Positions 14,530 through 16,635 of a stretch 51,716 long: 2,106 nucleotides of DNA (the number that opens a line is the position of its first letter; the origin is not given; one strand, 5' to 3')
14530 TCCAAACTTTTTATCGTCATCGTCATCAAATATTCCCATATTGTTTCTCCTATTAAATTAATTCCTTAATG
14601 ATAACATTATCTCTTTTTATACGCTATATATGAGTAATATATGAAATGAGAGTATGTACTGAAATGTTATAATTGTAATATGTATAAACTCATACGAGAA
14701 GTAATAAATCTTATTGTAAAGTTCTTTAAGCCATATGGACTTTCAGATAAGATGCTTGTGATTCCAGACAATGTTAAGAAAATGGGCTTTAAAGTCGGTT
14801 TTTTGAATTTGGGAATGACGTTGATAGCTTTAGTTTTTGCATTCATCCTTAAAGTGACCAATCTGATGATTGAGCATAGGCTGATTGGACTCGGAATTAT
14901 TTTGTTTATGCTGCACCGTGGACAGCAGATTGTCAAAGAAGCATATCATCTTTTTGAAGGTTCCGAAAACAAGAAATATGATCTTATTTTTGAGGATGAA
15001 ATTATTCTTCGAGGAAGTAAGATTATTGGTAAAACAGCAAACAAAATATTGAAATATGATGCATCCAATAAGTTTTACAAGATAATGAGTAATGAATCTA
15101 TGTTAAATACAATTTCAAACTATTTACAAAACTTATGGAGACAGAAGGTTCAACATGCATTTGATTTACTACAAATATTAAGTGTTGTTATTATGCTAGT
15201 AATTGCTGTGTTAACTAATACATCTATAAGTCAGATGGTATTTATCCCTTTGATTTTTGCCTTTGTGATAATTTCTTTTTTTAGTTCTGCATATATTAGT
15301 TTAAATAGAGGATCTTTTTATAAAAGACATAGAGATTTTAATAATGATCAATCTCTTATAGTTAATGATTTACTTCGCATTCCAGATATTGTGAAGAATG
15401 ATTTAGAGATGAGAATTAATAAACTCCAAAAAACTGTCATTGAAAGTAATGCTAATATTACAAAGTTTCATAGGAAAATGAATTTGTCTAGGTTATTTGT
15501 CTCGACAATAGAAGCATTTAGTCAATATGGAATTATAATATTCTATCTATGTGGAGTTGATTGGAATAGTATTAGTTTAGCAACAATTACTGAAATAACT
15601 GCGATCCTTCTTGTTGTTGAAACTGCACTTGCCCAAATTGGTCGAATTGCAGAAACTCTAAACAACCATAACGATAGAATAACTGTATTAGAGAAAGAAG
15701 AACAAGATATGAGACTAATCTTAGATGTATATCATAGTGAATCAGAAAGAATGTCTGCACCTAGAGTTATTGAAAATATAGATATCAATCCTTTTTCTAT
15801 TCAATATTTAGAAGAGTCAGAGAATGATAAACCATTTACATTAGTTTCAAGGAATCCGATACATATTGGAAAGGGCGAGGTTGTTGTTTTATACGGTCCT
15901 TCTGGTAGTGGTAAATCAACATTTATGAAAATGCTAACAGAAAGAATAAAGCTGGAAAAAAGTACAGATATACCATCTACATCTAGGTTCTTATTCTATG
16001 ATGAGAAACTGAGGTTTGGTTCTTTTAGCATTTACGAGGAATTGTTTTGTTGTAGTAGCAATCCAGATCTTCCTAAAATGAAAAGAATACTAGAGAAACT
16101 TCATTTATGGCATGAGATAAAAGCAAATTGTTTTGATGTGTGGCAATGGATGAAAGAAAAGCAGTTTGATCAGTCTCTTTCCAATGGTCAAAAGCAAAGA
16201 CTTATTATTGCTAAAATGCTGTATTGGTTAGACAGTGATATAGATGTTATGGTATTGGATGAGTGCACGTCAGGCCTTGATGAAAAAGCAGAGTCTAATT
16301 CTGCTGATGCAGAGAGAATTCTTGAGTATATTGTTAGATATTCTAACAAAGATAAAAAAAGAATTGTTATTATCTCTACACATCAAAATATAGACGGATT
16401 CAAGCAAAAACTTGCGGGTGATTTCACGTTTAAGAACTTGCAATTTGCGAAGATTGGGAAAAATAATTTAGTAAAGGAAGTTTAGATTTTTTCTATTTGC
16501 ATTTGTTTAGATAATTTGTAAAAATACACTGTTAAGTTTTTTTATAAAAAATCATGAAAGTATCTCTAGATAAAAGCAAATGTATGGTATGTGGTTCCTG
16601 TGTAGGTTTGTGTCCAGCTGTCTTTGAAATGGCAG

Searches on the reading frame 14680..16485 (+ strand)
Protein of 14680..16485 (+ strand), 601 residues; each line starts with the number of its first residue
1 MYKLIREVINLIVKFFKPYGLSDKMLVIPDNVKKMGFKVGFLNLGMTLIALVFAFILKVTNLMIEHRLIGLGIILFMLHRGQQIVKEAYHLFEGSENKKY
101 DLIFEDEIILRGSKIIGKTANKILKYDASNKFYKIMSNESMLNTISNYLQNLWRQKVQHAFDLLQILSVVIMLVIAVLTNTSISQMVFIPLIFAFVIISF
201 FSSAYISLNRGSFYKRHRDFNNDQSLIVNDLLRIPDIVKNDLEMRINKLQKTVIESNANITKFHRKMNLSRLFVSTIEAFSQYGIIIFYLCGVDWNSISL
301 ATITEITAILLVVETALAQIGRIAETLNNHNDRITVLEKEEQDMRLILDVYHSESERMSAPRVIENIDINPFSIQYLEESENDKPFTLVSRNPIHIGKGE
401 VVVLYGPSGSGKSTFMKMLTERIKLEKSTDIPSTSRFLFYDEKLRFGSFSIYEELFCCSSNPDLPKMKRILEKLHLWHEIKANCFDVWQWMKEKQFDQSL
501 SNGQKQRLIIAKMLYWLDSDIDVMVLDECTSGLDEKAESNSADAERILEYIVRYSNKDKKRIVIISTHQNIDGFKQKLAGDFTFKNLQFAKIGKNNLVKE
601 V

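Call 79: search_protein_families(library=pfam, proteins=[window:14680-16485:+], max_evalue=0.001)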
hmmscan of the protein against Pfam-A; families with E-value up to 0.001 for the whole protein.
window:14680-16485:+ (601 aa): 9 families
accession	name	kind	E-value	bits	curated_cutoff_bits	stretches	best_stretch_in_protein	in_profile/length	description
PF00005.33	ABC_tran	-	1.4e-12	48.9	25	1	395-531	7-137/137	ABC transporter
PF13304.12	AAA_21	-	9e-06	26.4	27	0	401-447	1-61/304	AAA domain, putative AbiEii toxin, Type IV TA system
PF13401.12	AAA_22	-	3.9e-05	24.4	27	1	400-565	6-121/130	AAA domain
PF01637.24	ATPase_2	-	9.5e-05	22.7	33.2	0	397-526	18-79/225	ATPase domain predominantly from Archaea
PF07693.20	KAP_NTPase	-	0.00029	20.6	20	0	397-522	18-65/293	KAP family P-loop domain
PF00910.28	RNA_helicase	-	0.00041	21.2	21.5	0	402-430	1-27/105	RNA helicase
PF00004.35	AAA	-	0.00065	20.6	21.2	0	402-582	1-123/131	ATPase family associated with various cellular activities (AAA)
PF13191.12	AAA_16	-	0.00099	20.1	32.6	0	393-424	18-49/167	AAA ATPase domain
PF20720.3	nSTAND3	-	0.001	19.3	27.2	0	399-422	17-40/155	Novel STAND NTPase 3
